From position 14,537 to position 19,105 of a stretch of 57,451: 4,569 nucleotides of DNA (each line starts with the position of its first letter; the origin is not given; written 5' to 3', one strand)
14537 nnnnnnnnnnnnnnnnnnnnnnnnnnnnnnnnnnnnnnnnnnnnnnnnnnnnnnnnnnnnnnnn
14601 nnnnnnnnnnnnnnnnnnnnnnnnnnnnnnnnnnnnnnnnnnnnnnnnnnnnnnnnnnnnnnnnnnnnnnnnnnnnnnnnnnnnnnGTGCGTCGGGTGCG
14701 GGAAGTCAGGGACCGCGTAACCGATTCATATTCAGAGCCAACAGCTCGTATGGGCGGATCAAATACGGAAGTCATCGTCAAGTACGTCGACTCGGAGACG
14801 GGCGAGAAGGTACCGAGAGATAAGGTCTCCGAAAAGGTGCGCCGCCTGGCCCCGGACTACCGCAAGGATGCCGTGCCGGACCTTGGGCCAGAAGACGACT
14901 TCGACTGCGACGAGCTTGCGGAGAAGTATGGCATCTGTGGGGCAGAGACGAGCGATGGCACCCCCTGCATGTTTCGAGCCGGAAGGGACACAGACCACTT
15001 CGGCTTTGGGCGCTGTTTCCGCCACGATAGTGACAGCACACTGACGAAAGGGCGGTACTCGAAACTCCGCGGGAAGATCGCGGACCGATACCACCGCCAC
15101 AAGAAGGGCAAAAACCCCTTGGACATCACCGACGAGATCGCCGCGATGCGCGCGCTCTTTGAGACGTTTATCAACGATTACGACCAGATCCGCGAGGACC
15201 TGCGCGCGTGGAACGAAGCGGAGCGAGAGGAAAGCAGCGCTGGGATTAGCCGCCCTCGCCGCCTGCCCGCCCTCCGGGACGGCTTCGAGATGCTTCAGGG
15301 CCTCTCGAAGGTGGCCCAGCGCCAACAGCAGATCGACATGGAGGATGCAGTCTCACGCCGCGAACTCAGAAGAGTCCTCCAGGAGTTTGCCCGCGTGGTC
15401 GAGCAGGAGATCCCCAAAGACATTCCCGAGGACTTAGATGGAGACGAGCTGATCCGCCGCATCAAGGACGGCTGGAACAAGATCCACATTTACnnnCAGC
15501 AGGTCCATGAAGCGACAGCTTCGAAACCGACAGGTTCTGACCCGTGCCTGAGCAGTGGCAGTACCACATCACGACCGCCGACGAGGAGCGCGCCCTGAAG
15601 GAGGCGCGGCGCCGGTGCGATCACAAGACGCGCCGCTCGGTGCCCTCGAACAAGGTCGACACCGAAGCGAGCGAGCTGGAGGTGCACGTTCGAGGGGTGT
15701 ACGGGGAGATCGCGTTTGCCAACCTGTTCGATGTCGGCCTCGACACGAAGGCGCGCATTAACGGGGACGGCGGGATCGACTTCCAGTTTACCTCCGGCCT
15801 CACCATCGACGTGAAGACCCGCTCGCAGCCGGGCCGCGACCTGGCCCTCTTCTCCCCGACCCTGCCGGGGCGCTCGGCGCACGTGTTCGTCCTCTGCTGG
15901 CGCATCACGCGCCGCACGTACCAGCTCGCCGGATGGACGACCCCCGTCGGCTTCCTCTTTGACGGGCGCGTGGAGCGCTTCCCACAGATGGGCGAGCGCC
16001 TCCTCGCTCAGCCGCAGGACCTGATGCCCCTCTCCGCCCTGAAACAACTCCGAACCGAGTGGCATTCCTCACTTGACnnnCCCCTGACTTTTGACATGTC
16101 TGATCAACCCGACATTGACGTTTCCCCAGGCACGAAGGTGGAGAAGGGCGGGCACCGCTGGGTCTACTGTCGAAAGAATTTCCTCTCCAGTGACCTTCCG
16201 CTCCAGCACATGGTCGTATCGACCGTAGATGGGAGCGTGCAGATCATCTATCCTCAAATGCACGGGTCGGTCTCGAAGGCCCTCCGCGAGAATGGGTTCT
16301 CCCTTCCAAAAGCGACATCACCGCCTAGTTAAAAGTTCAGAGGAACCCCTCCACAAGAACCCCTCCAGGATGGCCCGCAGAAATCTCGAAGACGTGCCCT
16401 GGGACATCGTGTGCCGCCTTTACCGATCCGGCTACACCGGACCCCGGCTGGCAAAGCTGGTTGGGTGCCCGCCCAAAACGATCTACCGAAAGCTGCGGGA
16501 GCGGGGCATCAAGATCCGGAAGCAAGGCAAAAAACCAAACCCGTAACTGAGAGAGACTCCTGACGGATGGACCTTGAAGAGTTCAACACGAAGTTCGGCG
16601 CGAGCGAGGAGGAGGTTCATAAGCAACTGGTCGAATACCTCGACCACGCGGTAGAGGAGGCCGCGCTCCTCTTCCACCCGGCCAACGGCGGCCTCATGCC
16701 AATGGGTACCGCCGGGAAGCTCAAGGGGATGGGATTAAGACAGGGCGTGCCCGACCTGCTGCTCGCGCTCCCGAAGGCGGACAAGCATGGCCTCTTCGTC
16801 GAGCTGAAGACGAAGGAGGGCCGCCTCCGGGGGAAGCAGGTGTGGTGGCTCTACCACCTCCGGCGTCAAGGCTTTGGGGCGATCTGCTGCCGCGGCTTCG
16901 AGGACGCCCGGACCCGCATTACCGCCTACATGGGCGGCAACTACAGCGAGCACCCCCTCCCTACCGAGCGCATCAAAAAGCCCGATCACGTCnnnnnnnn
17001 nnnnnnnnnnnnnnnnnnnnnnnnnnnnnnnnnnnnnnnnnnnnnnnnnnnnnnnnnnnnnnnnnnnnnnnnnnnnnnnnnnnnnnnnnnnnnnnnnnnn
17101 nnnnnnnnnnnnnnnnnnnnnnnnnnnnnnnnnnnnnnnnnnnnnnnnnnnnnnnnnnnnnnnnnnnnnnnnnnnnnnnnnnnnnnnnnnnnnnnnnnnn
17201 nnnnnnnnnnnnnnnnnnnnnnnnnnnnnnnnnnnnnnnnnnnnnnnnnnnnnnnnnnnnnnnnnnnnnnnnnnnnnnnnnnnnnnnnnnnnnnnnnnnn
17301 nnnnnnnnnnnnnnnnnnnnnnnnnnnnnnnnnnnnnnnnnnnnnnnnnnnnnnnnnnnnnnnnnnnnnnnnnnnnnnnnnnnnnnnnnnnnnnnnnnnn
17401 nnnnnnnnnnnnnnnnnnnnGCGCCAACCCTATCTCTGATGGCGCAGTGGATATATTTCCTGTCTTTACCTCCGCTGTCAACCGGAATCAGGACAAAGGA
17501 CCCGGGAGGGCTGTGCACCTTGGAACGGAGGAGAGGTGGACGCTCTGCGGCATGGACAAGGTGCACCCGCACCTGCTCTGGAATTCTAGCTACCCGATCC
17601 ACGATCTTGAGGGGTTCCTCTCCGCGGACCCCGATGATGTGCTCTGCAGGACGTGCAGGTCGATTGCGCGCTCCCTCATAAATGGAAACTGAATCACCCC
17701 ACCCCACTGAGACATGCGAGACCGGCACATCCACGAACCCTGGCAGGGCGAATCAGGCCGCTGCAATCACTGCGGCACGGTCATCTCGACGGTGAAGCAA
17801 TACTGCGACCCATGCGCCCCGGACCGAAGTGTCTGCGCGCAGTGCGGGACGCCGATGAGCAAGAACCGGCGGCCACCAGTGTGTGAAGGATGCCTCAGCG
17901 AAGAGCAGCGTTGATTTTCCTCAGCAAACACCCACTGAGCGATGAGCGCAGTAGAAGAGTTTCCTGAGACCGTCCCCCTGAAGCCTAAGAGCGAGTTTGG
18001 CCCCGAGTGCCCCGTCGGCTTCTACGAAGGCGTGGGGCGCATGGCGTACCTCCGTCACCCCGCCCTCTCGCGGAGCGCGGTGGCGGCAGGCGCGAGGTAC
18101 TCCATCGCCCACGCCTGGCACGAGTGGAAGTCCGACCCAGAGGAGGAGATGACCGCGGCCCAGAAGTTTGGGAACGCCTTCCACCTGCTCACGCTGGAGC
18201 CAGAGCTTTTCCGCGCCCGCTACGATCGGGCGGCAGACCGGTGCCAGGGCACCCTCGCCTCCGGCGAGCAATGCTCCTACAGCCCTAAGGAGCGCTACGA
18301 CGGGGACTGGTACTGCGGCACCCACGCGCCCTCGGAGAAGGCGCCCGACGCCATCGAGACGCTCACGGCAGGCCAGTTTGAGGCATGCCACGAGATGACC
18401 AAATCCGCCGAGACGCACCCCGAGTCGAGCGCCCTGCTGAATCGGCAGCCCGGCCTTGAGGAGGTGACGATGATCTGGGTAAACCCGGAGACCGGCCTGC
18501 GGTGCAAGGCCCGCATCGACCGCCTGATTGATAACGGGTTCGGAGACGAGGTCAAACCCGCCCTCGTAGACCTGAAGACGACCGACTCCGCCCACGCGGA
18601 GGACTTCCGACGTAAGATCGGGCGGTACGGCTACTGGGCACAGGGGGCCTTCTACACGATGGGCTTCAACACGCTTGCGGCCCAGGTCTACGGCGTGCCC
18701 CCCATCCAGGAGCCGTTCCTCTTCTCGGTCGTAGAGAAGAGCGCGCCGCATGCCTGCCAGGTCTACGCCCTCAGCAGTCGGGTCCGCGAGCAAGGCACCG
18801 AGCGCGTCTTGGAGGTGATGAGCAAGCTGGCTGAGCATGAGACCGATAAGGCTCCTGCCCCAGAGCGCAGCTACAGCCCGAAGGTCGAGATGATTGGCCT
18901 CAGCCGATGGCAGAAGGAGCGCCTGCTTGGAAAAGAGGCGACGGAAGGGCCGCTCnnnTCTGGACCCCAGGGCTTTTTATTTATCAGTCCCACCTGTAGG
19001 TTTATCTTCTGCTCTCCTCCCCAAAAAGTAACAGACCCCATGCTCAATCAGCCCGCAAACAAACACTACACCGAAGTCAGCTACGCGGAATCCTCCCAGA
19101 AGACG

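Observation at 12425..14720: Paralogous pair of PAPS-reductase-family PP-loop enzymes flanking a zinc-ribbon protein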

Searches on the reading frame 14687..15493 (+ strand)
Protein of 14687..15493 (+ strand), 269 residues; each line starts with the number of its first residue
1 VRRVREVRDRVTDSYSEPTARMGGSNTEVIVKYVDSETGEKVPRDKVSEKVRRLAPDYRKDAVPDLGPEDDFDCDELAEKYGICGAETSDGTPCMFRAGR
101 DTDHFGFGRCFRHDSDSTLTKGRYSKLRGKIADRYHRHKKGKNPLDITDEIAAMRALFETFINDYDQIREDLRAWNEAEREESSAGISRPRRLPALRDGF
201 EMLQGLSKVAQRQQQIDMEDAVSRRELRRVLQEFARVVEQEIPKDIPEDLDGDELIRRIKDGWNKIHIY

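Call 4: search_protein_families(library=pfam, proteins=[window:14687-15493:+], max_evalue=0.01)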
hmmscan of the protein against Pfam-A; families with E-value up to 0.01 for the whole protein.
window:14687-15493:+ (269 aa): 1 family
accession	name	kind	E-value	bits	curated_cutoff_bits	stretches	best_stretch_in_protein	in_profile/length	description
PF14772.11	NYD-SP28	-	0.0011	19.4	22.1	0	130-173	38-81/102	Sperm tail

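Call 5: search_protein_families(library=phrogs, proteins=[window:14687-15493:+], max_evalue=0.001)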
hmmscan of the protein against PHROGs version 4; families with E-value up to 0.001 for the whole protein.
window:14687-15493:+ (269 aa): 0 families

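Call 85: search_protein_families(library=phrogs, proteins=[window:14750-15493:+], max_evalue=0.001)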
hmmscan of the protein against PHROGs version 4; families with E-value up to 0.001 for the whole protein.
window:14750-15493:+ (248 aa): 0 families

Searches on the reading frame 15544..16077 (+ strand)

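Call 4: search_protein_families(library=pfam, proteins=[window:15544-16077:+], max_evalue=0.01)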
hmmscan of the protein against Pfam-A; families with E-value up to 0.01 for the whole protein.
window:15544-16077:+ (178 aa): 1 family
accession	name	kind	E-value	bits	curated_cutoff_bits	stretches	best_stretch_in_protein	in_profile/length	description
PF19161.5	DUF5843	-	0.0001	22.2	25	1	7-92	8-99/196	Family of unknown function (DUF5843)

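Call 5: search_protein_families(library=phrogs, proteins=[window:15544-16077:+], max_evalue=0.001)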
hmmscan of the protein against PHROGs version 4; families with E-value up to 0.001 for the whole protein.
window:15544-16077:+ (178 aa): 1 family
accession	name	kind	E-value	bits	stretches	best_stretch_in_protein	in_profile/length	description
phrog_18407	-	unknown function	1.7e-06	29.1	1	10-133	5-125/162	-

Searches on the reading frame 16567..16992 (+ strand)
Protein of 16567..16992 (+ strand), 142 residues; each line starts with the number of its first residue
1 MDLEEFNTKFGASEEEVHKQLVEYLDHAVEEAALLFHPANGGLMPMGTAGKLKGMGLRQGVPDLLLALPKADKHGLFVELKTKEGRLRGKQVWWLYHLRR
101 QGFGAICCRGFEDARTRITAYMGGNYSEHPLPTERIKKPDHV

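Call 4: search_protein_families(library=pfam, proteins=[window:16567-16992:+], max_evalue=0.01)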
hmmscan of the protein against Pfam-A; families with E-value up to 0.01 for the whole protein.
window:16567-16992:+ (142 aa): 1 family
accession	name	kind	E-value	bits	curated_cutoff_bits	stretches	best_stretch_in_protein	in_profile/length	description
PF08774.17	VRR_NUC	-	4.3e-09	36.9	23.8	1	56-111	59-115/116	VRR-NUC domain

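Call 5: search_protein_families(library=phrogs, proteins=[window:16567-16992:+], max_evalue=0.001)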
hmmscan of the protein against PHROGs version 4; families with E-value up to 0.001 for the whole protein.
window:16567-16992:+ (142 aa): 4 families
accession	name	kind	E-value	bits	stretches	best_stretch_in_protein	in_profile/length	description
phrog_824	-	unknown function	1.1e-30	108.5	1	13-129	65-182/265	-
phrog_5702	-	DNA, RNA and nucleotide metabolism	6e-13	49.6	1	55-122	1-67/70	Holliday junction resolvase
phrog_2363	-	unknown function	6.1e-12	46.6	1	23-123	70-172/192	-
phrog_93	-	DNA, RNA and nucleotide metabolism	8.2e-10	38.9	1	8-127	348-447/613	endonuclease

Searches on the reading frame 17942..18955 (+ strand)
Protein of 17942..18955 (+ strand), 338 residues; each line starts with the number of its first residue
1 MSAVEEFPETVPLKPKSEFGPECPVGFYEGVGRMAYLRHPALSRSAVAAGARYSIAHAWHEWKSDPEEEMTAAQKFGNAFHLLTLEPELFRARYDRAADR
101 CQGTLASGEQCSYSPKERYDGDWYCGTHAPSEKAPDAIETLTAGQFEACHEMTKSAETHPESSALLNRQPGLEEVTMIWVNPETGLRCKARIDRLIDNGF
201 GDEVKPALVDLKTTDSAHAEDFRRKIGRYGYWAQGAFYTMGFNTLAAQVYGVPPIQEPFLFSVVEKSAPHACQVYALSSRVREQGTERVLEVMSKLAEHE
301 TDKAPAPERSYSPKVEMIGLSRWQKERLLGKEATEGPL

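Call 4: search_protein_families(library=pfam, proteins=[window:17942-18955:+], max_evalue=0.01)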
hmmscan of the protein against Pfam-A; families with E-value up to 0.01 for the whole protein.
window:17942-18955:+ (338 aa): 2 families
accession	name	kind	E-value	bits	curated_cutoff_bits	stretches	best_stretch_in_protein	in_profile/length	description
PF12684.13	DUF3799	-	2.4e-19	70.5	26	1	56-298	13-213/233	PDDEXK-like domain of unknown function (DUF3799)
PF19067.5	DUF5763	-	0.0028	17.5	26.3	1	100-133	3-32/39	Family of unknown function (DUF5763)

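Call 5: search_protein_families(library=phrogs, proteins=[window:17942-18955:+], max_evalue=0.001)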
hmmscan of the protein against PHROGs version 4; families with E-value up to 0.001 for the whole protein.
window:17942-18955:+ (338 aa): 2 families
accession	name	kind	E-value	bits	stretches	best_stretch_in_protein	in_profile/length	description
phrog_412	-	DNA, RNA and nucleotide metabolism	6.4e-56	191.4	1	24-327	137-409/440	exonuclease VIII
phrog_607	-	DNA, RNA and nucleotide metabolism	1.2e-18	67.8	1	12-308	564-860/883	exonuclease VII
